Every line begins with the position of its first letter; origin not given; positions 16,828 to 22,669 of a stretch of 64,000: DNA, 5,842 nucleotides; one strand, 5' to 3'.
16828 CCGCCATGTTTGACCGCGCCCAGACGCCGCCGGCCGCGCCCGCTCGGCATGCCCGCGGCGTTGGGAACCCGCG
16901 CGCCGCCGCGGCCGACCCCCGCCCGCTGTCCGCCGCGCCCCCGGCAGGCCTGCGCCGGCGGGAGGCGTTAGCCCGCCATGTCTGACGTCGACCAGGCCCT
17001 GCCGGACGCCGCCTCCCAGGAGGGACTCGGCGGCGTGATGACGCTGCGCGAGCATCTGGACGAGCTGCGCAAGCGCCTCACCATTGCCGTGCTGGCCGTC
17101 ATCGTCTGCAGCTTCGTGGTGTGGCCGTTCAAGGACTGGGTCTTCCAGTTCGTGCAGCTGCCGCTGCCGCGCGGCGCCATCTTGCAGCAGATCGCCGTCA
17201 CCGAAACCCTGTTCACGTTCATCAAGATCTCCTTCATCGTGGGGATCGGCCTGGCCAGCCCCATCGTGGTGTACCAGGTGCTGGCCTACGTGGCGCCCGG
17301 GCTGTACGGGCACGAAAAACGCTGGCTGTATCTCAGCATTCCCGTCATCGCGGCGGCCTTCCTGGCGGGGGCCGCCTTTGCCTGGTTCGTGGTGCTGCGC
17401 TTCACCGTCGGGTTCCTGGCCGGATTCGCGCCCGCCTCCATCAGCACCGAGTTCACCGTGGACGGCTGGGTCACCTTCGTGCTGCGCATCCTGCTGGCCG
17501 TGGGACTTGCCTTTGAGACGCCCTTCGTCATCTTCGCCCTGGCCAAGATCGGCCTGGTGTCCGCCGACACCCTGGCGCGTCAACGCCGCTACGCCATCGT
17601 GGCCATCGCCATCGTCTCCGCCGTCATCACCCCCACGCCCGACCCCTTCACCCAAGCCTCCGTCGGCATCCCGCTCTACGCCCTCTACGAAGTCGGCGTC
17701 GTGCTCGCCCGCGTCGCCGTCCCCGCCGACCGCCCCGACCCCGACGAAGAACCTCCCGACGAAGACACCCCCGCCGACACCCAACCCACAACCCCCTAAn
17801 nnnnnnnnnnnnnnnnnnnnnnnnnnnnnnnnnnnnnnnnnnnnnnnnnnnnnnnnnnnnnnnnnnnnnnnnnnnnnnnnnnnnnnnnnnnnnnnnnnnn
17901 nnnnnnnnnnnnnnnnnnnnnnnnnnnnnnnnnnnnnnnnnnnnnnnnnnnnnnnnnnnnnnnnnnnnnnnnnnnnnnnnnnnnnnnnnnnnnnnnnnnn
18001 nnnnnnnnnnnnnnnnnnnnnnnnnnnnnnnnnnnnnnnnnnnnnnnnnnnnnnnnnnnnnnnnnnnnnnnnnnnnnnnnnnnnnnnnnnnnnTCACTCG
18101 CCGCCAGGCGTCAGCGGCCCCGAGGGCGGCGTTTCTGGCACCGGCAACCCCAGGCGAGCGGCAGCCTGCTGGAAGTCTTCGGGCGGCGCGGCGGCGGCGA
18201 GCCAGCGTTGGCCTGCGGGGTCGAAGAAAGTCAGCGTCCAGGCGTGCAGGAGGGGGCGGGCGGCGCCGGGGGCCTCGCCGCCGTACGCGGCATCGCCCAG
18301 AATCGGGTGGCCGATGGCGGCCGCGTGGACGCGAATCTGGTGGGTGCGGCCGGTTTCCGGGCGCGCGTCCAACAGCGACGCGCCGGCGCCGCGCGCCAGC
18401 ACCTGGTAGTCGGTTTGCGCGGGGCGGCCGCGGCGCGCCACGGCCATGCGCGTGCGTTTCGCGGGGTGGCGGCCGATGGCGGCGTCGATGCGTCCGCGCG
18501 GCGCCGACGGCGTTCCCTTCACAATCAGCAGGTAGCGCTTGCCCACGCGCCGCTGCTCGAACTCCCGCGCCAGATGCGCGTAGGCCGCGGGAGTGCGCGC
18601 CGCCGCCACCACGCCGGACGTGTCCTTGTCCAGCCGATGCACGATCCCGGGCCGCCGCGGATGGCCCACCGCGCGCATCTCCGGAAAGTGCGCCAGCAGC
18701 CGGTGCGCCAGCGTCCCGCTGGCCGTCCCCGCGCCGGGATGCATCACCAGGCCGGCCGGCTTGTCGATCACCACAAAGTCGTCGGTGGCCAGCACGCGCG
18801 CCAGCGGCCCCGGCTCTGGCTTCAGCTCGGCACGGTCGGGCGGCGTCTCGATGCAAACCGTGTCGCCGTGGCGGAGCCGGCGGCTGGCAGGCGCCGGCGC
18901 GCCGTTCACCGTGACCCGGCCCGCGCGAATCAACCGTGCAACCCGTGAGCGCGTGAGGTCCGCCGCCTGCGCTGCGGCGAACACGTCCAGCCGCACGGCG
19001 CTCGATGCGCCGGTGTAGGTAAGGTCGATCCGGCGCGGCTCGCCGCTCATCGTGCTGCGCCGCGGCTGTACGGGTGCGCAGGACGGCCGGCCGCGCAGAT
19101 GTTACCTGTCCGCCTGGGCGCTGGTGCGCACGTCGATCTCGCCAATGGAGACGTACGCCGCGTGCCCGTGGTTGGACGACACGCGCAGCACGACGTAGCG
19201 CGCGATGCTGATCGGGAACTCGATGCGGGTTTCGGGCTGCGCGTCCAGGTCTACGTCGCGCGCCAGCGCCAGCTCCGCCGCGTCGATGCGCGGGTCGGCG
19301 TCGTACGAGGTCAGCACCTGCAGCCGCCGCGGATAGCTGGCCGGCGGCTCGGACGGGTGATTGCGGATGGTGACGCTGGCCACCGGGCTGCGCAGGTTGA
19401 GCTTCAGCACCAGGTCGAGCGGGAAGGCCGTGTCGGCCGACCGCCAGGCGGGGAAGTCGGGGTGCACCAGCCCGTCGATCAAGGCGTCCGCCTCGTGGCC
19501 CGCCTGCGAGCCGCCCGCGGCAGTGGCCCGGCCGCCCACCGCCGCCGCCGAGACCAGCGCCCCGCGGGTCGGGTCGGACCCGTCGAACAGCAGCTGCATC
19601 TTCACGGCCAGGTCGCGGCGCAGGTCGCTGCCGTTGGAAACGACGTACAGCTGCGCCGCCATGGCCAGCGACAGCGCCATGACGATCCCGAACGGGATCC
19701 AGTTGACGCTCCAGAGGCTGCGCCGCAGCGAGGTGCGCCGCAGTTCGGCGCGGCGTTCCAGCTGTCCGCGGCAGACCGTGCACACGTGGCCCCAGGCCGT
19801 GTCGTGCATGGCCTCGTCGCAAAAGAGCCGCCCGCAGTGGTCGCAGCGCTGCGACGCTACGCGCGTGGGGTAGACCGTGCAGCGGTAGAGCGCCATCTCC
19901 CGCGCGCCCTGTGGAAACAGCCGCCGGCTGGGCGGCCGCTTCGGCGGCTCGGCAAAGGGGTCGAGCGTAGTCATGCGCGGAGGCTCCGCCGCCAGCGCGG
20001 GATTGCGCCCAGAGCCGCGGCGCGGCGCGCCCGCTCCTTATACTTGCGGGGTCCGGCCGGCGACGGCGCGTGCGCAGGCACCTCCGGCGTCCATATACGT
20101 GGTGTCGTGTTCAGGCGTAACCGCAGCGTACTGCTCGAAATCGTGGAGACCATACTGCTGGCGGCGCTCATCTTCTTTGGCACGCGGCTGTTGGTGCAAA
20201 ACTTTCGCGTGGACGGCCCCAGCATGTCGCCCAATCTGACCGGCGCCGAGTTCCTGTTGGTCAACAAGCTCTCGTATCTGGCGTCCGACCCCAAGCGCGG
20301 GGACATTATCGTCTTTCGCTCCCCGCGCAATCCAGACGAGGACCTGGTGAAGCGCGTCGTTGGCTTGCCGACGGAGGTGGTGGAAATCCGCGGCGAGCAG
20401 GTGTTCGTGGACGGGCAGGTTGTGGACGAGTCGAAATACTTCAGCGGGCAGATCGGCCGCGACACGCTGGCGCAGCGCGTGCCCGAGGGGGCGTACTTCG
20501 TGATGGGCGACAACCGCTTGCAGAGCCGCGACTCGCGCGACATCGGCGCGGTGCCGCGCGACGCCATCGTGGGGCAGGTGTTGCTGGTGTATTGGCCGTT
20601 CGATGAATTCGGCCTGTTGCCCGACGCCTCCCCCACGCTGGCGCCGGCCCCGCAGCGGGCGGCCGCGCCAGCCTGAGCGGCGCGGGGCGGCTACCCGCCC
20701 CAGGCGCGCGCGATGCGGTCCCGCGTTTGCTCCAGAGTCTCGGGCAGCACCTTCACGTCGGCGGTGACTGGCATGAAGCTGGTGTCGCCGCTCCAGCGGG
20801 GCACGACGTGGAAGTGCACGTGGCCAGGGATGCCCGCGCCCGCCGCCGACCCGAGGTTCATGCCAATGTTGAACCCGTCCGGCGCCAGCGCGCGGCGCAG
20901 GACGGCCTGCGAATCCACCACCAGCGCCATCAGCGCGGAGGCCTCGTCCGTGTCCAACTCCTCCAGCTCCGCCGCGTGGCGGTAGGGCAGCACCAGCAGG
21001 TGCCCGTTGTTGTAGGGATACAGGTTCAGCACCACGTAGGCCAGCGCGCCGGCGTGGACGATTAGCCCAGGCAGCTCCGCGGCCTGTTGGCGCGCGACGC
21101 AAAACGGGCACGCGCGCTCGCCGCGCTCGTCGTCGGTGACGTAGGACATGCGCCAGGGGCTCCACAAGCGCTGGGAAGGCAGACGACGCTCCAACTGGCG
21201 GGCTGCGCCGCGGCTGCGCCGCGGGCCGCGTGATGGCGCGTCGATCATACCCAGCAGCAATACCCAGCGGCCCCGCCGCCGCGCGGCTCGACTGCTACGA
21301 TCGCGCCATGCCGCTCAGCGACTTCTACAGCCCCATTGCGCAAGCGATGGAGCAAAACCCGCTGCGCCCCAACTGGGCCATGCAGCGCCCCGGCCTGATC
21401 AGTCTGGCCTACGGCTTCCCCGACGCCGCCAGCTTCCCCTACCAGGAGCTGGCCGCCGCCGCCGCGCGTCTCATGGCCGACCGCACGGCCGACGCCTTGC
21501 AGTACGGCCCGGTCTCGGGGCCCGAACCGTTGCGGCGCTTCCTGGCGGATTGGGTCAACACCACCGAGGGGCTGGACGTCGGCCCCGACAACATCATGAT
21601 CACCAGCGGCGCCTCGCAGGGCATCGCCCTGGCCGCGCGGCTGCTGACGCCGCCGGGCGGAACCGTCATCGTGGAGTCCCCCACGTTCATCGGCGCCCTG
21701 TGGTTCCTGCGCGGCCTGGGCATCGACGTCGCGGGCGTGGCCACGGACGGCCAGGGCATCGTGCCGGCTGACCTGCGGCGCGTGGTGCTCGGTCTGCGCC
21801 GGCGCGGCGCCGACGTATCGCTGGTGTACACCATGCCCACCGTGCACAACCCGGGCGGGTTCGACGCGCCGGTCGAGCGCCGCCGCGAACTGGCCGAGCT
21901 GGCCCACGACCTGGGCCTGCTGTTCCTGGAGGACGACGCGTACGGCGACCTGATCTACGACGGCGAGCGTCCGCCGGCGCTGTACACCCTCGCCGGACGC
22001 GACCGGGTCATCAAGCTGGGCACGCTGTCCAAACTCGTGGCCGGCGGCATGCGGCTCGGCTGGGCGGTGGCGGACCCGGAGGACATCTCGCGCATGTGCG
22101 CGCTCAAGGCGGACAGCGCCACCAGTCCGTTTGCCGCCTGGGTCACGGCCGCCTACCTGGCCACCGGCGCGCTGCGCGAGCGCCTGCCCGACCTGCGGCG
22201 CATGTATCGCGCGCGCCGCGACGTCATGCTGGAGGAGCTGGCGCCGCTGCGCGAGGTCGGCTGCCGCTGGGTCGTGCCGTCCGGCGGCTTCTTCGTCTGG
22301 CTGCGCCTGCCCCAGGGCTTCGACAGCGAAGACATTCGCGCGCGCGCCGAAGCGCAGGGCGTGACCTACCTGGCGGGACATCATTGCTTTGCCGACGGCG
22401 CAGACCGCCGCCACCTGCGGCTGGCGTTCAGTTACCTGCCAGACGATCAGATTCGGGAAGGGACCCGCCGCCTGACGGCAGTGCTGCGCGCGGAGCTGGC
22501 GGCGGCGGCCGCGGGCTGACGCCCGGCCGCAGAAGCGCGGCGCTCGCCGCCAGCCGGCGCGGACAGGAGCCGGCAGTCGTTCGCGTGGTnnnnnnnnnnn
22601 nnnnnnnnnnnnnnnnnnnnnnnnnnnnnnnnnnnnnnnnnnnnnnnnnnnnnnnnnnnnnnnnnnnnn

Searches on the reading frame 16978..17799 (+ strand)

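Call 24: search_protein_families(library=pfam, proteins=[window:16978-17799:+], max_evalue=0.00001)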
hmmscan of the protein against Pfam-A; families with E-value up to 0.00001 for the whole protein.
window:16978-17799:+ (273 aa): 1 family
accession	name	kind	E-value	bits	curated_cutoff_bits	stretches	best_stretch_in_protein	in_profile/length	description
PF00902.23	TatC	-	7.3e-62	209.3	25.1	1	25-232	1-208/208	Sec-independent protein translocase protein (TatC)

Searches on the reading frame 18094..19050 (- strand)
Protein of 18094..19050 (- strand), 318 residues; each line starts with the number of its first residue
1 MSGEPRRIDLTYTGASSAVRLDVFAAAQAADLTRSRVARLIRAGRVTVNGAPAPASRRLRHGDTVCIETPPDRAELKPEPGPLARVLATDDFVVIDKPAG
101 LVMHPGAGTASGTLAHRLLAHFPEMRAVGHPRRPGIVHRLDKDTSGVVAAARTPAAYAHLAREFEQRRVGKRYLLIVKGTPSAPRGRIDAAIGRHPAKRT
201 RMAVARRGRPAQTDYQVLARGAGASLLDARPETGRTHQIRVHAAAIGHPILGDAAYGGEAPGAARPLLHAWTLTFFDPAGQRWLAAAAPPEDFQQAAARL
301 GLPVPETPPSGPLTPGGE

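Call 24: search_protein_families(library=pfam, proteins=[window:18094-19050:-], max_evalue=0.00001)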
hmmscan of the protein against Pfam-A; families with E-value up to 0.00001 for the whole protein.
window:18094-19050:- (318 aa): 2 families
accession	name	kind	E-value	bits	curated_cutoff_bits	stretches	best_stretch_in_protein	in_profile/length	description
PF00849.27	PseudoU_synth_2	-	1.3e-31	110.3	26.8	1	91-245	1-152/152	RNA pseudouridylate synthase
PF01479.30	S4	-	8.4e-09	35.5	22.8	1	19-65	1-48/48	S4 domain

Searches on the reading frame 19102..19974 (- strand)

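Call 24: search_protein_families(library=pfam, proteins=[window:19102-19974:-], max_evalue=0.00001)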
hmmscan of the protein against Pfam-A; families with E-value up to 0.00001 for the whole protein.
window:19102-19974:- (290 aa): 0 families

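Call 26: search_protein_families(library=pfam, proteins=[window:19102-19974:-], max_evalue=0.001)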
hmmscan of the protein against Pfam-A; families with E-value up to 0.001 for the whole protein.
window:19102-19974:- (290 aa): 1 family
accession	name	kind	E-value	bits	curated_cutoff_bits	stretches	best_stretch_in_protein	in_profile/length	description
PF00754.31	F5_F8_type_C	-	0.00021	21.9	28.2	1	156-280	8-127/127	F5/8 type C domain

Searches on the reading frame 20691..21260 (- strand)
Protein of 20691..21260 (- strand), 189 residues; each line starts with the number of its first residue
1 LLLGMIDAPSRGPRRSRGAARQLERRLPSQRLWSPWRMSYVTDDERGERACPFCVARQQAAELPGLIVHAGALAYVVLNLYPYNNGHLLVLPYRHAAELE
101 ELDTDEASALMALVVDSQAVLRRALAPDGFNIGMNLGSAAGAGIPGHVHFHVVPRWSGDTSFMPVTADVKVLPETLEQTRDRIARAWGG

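Call 24: search_protein_families(library=pfam, proteins=[window:20691-21260:-], max_evalue=0.00001)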
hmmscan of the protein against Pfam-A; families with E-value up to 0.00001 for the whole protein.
window:20691-21260:- (189 aa): 1 family
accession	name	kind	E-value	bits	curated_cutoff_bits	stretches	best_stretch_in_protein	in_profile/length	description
PF01230.28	HIT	-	4.6e-14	53.3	21.5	1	62-155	3-95/98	HIT domain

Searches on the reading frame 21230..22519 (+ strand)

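Call 24: search_protein_families(library=pfam, proteins=[window:21230-22519:+], max_evalue=0.00001)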
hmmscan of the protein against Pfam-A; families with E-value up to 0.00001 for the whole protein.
window:21230-22519:+ (429 aa): 2 families
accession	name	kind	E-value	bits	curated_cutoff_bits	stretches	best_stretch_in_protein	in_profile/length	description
PF00155.27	Aminotran_1_2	-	1.5e-31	110.4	19.7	1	57-414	4-360/361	Aminotransferase class I and II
PF12897.13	Asp_aminotransf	-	2.9e-07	30.1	27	1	146-419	127-409/421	Aspartate amino-transferase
